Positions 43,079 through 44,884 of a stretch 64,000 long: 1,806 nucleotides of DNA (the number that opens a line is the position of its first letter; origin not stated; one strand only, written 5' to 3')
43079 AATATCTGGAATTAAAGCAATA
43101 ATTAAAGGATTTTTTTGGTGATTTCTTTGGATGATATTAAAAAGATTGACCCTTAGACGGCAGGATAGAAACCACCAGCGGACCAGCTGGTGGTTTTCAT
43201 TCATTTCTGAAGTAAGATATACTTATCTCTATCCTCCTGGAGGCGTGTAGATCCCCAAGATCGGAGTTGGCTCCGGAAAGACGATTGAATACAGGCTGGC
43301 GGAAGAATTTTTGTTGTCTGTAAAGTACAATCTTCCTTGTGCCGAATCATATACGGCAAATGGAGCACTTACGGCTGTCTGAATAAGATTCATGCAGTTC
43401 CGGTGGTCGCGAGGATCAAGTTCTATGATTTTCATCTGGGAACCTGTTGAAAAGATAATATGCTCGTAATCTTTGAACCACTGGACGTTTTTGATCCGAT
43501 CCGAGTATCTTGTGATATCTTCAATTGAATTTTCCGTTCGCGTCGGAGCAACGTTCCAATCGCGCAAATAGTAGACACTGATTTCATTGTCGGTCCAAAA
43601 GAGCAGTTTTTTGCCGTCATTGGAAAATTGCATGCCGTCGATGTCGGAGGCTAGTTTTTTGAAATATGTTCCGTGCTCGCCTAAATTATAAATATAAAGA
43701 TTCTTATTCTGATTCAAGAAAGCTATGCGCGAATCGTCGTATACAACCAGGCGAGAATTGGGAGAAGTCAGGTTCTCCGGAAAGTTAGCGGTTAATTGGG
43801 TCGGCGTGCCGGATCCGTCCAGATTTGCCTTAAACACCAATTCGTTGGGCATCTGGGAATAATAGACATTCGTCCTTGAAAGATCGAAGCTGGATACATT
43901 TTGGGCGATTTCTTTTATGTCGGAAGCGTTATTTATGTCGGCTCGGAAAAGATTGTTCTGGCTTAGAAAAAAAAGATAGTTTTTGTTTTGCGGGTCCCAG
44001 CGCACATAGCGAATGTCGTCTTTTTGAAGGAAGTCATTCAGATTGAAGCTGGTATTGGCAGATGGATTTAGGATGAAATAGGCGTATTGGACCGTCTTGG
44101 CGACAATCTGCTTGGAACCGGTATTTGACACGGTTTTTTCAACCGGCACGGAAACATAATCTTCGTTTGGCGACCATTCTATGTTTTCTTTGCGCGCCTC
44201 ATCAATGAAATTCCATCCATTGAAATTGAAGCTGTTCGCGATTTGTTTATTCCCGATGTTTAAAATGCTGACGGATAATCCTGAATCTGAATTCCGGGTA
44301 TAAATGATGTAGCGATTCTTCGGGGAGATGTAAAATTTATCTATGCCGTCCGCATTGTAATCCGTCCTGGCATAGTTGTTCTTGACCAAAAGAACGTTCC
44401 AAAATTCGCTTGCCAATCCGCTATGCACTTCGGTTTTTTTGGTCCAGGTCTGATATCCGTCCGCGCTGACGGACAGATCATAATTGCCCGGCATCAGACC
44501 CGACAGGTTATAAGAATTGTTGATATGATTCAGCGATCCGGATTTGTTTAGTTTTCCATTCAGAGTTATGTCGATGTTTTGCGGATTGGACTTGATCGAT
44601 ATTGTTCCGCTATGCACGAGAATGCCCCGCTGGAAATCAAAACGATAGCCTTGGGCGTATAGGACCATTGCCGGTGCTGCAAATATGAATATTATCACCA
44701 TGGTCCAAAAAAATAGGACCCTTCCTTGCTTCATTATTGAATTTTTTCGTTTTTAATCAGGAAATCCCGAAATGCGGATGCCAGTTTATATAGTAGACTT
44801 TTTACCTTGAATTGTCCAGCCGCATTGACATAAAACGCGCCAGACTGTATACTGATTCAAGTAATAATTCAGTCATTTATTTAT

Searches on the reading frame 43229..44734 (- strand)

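Call 68: search_protein_families(library=pfam, proteins=[window:43229-44734:-], max_evalue=0.001)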
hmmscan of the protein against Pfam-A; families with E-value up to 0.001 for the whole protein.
window:43229-44734:- (501 aa): 5 families
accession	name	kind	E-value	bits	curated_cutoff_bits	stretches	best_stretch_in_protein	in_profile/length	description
PF08308.17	PEGA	-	5.7e-07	29.8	20.8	1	43-106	2-58/71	PEGA domain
PF16755.11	Beta-prop_NUP159_NUP214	-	7.9e-06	25.8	29.6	0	238-289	106-159/366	NUP159/214 beta propeller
PF23335.1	Beta-prop_IFT80_2nd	-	2.5e-05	23.6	27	1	333-393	175-236/287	IFT80 second beta-propeller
PF13620.12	CarboxypepD_reg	-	6.6e-05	23.6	32.3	1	74-108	39-74/82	Carboxypeptidase regulatory-like domain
PF25174.1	Beta-prop_THOC3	-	0.00087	18.8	305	0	366-457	6-91/272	THOC3 beta-propeller domain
